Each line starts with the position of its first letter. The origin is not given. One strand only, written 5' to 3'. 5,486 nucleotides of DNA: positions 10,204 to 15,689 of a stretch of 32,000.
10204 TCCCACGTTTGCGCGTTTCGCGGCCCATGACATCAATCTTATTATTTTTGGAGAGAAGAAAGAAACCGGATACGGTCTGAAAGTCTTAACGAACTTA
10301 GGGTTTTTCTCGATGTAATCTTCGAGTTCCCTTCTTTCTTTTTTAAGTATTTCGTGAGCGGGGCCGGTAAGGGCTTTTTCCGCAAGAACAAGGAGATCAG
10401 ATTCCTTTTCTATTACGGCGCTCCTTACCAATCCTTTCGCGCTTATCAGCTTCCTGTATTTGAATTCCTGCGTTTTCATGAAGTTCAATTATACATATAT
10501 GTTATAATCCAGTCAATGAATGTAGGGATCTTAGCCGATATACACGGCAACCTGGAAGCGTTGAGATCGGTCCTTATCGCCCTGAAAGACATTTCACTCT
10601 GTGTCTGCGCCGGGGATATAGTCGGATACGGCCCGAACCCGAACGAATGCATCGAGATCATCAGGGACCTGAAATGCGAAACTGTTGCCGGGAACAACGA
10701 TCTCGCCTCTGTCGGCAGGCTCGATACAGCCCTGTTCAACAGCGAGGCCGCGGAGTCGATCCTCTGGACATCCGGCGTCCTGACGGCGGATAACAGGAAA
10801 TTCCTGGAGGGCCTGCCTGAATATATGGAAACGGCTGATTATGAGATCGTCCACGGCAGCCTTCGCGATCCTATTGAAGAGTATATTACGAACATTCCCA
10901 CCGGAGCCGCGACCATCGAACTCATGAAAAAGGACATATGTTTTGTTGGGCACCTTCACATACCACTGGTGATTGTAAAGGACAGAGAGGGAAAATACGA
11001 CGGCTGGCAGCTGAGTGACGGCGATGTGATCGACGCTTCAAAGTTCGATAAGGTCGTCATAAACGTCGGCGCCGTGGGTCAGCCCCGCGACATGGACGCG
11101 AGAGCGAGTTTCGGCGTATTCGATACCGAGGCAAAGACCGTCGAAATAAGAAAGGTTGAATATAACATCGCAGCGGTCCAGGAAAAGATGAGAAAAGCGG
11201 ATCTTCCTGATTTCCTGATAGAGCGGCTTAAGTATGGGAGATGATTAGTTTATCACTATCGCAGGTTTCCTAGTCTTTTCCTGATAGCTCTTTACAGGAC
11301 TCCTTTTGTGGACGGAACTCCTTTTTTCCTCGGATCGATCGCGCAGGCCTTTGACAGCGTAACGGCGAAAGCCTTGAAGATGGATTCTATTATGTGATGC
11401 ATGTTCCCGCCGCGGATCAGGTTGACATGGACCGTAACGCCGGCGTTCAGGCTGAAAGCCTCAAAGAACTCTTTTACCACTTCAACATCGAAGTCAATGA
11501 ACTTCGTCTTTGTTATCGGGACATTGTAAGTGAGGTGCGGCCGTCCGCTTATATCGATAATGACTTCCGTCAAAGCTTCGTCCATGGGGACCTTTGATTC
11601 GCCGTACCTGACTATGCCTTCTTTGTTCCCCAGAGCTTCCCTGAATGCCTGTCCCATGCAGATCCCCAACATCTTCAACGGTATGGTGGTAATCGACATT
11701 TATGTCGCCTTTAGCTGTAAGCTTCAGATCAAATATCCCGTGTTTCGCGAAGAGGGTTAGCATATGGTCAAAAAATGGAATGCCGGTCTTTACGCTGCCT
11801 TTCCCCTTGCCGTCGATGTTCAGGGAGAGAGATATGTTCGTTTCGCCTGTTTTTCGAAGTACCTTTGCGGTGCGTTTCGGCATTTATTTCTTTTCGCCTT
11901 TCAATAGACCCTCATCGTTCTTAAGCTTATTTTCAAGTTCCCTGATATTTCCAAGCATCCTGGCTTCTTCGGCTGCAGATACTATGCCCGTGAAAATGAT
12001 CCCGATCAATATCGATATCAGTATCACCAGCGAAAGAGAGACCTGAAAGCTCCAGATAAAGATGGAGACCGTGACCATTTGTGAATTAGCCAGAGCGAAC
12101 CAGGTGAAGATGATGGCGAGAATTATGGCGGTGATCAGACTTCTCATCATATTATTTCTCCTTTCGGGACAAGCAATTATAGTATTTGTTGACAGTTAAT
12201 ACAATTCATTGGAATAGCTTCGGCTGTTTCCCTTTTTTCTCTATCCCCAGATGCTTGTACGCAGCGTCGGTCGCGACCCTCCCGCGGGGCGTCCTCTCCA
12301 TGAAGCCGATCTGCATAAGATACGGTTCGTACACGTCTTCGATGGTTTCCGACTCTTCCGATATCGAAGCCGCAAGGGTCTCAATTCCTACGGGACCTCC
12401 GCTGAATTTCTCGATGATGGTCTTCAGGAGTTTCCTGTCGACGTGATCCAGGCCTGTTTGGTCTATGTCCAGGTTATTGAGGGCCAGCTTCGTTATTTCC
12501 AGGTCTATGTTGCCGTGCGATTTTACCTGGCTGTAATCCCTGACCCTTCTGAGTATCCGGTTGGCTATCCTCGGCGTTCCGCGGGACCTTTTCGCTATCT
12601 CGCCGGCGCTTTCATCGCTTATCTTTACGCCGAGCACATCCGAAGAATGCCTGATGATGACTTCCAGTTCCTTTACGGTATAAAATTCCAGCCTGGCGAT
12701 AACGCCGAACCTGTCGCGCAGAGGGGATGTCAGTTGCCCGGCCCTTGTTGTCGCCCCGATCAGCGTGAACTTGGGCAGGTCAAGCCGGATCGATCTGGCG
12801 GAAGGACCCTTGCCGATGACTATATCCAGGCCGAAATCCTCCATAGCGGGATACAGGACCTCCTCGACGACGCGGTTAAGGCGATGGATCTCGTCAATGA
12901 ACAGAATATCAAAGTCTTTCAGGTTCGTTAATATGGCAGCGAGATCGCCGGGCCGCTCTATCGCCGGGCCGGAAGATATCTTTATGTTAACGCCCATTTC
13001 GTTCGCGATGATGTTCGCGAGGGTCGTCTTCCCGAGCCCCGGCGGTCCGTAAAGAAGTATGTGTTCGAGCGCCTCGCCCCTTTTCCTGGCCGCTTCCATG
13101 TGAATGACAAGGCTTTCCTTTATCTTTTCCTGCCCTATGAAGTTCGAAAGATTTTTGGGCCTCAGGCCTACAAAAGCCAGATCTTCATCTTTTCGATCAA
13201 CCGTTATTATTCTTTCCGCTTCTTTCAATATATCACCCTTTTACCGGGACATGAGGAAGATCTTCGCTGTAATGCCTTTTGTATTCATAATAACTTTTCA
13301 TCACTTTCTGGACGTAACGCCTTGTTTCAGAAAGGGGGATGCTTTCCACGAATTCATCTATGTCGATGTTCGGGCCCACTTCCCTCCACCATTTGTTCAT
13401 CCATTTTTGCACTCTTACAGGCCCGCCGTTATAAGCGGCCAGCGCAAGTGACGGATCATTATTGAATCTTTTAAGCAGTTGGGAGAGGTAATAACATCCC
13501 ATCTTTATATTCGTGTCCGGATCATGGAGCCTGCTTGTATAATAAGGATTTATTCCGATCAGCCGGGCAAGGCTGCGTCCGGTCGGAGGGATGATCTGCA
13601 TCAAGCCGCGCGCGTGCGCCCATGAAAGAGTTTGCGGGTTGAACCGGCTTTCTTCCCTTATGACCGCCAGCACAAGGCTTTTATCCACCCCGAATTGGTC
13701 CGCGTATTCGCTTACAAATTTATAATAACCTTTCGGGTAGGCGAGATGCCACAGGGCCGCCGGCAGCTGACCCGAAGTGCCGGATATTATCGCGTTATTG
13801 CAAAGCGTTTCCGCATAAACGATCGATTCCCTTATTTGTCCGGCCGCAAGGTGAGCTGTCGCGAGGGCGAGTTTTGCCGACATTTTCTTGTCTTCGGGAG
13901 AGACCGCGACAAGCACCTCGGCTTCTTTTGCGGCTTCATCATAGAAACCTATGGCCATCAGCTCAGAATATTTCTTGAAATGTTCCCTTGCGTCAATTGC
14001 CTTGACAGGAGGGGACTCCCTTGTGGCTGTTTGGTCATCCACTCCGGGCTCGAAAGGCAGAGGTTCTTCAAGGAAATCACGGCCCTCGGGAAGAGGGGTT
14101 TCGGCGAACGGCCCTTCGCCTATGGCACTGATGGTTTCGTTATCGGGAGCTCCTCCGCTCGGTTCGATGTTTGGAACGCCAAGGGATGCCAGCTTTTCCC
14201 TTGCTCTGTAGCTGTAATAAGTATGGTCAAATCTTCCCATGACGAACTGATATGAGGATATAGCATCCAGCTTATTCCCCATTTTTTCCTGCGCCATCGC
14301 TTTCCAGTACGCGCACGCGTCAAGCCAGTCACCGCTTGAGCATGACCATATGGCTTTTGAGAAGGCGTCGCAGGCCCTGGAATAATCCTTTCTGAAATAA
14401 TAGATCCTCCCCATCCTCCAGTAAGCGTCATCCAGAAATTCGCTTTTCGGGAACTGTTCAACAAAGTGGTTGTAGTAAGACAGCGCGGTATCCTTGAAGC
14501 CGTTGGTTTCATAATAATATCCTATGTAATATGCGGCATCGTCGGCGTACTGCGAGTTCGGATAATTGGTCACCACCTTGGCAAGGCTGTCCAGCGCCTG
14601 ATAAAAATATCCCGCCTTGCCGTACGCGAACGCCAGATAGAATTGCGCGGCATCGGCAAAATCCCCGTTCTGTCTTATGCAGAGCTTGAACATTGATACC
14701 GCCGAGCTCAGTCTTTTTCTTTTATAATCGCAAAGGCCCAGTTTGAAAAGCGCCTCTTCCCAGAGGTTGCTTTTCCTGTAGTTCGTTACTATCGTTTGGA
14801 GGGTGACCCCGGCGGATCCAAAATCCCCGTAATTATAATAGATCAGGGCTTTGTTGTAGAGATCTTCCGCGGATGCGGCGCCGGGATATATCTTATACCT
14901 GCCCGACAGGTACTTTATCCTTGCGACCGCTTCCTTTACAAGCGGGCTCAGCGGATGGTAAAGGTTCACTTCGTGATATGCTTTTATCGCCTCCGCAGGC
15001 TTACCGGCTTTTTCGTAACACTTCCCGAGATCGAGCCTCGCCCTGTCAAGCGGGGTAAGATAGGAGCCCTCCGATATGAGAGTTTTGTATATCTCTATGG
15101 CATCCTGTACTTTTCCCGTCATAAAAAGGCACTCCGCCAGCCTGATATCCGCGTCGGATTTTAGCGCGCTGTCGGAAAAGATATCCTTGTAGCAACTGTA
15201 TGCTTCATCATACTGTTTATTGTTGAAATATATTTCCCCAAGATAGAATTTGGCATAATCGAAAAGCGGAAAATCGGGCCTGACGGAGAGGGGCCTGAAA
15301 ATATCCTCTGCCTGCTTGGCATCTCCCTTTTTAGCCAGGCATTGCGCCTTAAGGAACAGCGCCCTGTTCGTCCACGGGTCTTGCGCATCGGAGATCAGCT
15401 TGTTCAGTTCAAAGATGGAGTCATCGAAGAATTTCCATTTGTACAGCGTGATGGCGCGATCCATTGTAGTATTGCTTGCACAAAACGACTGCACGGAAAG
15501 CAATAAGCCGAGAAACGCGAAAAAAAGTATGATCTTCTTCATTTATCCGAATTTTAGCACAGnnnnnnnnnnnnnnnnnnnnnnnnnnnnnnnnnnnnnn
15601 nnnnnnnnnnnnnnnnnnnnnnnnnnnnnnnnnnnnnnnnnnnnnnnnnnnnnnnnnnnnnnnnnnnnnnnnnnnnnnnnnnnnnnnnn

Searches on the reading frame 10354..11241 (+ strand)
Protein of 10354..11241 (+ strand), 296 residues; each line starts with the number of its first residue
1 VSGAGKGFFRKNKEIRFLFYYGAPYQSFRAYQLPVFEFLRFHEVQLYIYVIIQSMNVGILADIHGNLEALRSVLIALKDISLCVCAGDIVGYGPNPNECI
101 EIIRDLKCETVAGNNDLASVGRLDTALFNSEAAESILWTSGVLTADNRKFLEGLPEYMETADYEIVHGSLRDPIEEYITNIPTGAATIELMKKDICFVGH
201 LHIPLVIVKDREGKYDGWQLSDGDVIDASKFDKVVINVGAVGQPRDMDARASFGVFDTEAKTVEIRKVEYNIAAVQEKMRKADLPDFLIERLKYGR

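Call 93: search_protein_families(library=pfam, proteins=[window:10354-11241:+], max_evalue=0.001)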
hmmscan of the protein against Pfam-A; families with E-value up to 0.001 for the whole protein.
window:10354-11241:+ (296 aa): 2 families
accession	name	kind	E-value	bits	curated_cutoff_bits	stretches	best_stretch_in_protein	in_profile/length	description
PF12850.12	Metallophos_2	-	1.3e-15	58.2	27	1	55-260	1-153/154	Calcineurin-like phosphoesterase superfamily domain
PF00149.33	Metallophos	-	2.9e-09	38.1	21.5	1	55-174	1-117/191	Calcineurin-like phosphoesterase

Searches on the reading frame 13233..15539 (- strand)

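Call 92: search_protein_families(library=pfam, proteins=[window:13233-15539:-], max_evalue=0.001)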
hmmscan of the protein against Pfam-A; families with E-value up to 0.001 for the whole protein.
window:13233-15539:- (768 aa): 18 families
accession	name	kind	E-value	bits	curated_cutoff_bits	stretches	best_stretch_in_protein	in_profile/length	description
PF13174.12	TPR_6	-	2.2e-32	109.9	26.3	0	167-198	2-33/33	Tetratricopeptide repeat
PF01464.25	SLT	-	2.5e-30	104.9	21.3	1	610-715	4-106/117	Transglycosylase SLT domain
PF07719.23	TPR_2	-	9.3e-23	78.9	27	0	96-118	3-25/34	Tetratricopeptide repeat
PF14559.12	TPR_19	-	2.4e-19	69.9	25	1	107-155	4-52/68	Tetratricopeptide repeat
PF13428.12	TPR_14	-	2.1e-18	65.4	23.5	0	166-207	2-43/44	Tetratricopeptide repeat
PF12895.13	ANAPC3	-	3.4e-16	59.7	27.2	1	95-152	24-80/82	Anaphase-promoting complex, cyclosome, subunit 3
PF13432.12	TPR_16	-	8.7e-15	55.3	32.7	0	101-157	4-60/65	Tetratricopeptide repeat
PF13424.12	TPR_12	-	2.6e-13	50.4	30.1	0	131-188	6-68/77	Tetratricopeptide repeat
PF00515.34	TPR_1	-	9.6e-09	35.1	27.8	0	168-190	4-26/34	Tetratricopeptide repeat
PF13181.12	TPR_8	-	2.2e-08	34.1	25.7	0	371-397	2-28/34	Tetratricopeptide repeat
PF20308.4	TPR-S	-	1.7e-06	29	27.6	0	48-85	8-45/102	Tetratricopeptide Repeats-Sensor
PF09976.15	TPR_21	-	3e-06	27.6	25.5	0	53-153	71-171/193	Tetratricopeptide repeat-like domain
PF13525.12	YfiO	-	4.4e-06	27.1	25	1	222-339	3-133/203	Outer membrane lipoprotein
PF13176.12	TPR_7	-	5.2e-06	26.6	27.9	0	170-190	4-24/36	Tetratricopeptide repeat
PF24575.1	TPR_Slam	-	0.00014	22.6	35.2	0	62-113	51-100/104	Surface lipoprotein assembly modifier, N-terminal TPR repeats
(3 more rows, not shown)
